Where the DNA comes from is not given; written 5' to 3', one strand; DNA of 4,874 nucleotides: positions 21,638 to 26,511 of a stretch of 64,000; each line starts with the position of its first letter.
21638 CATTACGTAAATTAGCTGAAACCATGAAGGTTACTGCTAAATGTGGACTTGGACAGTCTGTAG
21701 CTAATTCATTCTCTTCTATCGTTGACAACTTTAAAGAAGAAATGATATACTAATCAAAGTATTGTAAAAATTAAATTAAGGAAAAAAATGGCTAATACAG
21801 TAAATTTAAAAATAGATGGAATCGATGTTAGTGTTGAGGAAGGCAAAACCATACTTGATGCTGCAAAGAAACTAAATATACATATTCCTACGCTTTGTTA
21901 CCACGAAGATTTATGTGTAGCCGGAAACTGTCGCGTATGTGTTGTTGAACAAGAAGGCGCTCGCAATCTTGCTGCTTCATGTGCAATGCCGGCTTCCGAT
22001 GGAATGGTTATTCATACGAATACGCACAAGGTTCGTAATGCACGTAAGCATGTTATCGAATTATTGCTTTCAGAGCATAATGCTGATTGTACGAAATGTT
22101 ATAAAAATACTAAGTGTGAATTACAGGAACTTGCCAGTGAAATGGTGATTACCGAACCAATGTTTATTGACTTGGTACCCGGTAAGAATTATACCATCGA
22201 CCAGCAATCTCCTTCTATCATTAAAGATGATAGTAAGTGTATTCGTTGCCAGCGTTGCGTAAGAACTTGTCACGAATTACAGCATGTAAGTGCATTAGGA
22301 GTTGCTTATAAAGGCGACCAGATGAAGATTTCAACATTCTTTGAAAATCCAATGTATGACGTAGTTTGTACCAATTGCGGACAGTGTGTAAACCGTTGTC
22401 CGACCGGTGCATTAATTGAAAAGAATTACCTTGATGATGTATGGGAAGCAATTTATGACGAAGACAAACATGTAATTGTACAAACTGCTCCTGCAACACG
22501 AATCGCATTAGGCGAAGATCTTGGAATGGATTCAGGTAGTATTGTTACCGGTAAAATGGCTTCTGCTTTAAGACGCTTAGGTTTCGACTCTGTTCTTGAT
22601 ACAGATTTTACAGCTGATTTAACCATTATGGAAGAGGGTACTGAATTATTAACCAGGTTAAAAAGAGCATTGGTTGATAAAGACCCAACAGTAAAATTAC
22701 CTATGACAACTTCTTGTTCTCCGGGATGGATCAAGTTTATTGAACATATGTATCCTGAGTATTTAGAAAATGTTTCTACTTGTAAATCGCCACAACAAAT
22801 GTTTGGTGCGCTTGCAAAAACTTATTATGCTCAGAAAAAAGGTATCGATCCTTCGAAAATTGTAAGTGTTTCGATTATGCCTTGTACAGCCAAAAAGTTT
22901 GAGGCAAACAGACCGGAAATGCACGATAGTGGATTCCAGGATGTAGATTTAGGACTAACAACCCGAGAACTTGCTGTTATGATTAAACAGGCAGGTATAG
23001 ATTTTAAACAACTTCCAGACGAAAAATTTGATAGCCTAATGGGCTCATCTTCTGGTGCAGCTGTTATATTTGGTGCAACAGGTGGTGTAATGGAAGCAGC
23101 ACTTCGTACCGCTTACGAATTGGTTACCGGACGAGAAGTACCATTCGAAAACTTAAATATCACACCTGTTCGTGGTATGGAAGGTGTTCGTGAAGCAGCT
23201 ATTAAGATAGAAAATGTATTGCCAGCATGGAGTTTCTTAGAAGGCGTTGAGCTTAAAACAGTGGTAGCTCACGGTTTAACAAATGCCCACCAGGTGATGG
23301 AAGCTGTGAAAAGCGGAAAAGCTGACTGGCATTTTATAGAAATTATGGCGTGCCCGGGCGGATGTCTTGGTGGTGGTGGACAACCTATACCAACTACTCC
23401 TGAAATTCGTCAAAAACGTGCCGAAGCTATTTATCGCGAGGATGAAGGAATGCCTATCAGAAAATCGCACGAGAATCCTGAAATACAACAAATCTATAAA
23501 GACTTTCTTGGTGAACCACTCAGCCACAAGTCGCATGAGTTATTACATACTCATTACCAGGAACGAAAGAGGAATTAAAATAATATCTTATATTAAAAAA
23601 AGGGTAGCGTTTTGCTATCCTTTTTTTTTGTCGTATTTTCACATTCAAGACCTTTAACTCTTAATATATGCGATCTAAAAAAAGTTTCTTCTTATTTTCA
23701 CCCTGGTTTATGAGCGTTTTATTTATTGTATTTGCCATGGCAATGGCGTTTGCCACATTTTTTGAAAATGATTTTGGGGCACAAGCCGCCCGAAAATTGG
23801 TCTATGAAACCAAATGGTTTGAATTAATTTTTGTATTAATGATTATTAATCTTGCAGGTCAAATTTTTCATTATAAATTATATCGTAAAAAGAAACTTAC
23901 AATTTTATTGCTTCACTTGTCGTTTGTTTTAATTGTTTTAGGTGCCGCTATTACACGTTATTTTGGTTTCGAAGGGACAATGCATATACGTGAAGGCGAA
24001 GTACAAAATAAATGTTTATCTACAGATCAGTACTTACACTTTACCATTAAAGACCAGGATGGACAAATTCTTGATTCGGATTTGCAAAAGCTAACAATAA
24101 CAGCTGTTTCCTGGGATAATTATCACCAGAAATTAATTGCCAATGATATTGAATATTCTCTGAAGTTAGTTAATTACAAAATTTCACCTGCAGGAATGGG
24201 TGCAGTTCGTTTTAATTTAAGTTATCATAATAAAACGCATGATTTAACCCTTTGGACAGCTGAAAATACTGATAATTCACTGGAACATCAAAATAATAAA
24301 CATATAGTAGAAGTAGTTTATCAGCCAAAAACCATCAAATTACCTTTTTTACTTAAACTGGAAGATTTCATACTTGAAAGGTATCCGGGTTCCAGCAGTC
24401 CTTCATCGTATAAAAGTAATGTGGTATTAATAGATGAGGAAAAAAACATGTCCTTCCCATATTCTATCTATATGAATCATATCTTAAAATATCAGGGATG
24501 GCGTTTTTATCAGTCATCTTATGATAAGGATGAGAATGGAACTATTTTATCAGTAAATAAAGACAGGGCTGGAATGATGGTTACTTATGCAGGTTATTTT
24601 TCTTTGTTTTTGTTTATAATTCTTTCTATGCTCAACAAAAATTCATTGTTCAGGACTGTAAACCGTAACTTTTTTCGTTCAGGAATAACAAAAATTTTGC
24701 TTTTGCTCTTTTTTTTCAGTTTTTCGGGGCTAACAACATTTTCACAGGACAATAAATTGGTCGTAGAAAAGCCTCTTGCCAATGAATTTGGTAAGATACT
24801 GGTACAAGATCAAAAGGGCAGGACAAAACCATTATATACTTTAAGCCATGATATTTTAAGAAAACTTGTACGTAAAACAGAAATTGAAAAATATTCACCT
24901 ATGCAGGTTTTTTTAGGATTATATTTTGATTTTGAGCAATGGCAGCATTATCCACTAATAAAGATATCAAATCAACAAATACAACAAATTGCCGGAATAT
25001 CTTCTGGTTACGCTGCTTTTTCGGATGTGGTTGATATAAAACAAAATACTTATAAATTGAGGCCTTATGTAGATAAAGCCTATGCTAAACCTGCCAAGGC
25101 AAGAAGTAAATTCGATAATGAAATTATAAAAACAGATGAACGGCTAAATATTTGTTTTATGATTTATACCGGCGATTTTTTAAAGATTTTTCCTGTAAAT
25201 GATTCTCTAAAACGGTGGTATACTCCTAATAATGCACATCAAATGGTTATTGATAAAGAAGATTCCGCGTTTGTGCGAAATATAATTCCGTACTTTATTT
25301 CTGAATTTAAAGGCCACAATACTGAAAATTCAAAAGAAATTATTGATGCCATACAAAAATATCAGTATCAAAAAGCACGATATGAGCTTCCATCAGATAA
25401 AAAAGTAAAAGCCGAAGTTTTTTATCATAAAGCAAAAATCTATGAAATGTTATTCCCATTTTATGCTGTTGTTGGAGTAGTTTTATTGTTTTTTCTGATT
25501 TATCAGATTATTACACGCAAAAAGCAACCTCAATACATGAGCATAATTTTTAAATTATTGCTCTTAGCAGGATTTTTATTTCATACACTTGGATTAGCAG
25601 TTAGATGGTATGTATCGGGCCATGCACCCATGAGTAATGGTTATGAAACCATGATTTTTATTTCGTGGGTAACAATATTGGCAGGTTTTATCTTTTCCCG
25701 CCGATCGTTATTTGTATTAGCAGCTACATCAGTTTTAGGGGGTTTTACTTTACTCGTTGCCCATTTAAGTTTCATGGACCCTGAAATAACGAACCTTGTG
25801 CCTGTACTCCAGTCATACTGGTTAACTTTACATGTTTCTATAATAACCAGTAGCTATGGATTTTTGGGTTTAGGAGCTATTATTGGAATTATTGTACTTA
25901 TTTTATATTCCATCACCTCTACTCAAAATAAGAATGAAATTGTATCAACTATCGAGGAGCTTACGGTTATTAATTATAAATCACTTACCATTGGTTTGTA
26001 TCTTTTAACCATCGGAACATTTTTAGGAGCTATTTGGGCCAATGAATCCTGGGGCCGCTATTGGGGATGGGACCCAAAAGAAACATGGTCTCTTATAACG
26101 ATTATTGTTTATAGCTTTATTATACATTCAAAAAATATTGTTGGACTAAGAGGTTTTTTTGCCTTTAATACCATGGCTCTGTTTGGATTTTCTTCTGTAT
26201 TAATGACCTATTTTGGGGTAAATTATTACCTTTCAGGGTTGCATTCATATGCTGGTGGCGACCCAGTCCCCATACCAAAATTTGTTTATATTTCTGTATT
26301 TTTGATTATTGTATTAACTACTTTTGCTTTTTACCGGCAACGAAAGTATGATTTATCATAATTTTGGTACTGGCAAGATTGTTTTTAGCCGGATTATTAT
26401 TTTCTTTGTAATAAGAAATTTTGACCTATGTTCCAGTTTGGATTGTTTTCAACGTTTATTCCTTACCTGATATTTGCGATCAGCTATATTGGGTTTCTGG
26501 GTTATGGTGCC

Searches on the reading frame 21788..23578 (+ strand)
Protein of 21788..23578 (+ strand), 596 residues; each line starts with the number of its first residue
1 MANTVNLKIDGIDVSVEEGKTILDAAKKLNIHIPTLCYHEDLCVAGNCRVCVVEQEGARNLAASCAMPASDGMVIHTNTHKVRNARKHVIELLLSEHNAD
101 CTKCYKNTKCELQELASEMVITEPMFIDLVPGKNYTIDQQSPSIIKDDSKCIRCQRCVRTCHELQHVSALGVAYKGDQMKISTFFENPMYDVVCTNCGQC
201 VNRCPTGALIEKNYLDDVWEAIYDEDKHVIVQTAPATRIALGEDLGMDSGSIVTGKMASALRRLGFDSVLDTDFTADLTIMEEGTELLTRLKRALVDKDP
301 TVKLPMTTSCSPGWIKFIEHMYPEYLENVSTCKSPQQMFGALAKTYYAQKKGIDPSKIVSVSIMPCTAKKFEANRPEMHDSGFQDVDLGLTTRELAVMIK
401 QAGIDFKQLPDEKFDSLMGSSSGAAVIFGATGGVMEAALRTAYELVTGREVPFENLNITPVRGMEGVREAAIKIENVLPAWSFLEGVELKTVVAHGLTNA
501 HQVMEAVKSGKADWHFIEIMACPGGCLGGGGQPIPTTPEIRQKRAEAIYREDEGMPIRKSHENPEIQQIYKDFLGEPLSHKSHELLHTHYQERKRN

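Call 63: search_protein_families(library=pfam, proteins=[window:21788-23578:+], max_evalue=0.000001)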
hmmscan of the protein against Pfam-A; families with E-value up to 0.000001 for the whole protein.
window:21788-23578:+ (596 aa): 7 families
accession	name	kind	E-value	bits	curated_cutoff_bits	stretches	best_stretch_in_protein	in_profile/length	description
PF02906.19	Fe_hyd_lg_C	-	1.4e-96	323.3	22.1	1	227-530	1-245/245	Iron only hydrogenase large subunit, C-terminal domain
PF02256.22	Fe_hyd_SSU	-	8.3e-29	99.8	24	1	539-593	2-56/56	Iron hydrogenase small subunit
PF13510.11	Fer2_4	-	1.3e-22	80.1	22.8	1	3-80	2-82/82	2Fe-2S iron-sulfur cluster binding domain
PF10588.14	NADH-G_4Fe-4S_3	-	2.5e-13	49.7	27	1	86-123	1-38/40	NADH-ubiquinone oxidoreductase-G iron-sulfur binding region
PF22117.2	Fer4_Nqo3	-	2.3e-11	44.1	27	1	142-209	2-66/67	NADH-quinone oxidoreductase subunit 3, ferredoxin-like domain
PF12838.12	Fer4_7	-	1.3e-07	32.4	27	1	150-208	1-52/52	4Fe-4S dicluster domain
PF00111.32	Fer2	-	5e-07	30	21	1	10-55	4-48/77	2Fe-2S iron-sulfur cluster binding domain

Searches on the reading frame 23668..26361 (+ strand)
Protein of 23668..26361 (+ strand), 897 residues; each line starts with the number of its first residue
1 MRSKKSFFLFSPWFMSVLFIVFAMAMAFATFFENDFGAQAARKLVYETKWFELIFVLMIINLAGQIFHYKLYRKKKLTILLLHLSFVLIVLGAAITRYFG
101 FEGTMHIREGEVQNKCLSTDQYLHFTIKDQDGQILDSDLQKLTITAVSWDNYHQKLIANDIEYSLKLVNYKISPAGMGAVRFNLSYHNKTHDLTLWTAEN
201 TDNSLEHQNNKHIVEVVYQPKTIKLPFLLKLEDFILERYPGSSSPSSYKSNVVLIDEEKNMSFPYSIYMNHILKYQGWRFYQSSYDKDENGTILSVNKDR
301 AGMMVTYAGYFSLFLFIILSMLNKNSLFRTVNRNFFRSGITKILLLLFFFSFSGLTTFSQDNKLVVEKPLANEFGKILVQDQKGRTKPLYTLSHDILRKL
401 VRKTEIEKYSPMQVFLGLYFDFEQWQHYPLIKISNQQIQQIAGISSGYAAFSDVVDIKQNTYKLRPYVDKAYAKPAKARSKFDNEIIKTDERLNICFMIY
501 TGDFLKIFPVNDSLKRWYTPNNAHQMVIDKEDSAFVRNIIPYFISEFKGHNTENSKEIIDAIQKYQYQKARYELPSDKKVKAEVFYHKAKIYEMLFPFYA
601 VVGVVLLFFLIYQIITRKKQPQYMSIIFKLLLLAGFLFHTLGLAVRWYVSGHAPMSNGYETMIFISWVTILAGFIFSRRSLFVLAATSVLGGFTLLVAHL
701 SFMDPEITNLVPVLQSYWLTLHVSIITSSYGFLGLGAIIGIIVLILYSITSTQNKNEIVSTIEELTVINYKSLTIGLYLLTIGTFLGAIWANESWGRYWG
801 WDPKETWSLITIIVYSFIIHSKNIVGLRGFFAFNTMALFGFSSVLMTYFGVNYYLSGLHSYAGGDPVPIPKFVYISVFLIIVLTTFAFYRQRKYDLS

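Call 63: search_protein_families(library=pfam, proteins=[window:23668-26361:+], max_evalue=0.000001)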
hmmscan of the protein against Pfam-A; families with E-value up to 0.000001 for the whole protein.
window:23668-26361:+ (897 aa): 2 families
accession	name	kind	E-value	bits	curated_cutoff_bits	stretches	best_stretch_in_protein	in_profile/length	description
PF01578.25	Cytochrom_C_asm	-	8.6e-41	140.3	29.9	1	655-859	1-212/212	Cytochrome C assembly protein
PF05140.19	ResB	-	1.7e-21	77.1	24.6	1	219-293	199-273/486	ResB-like family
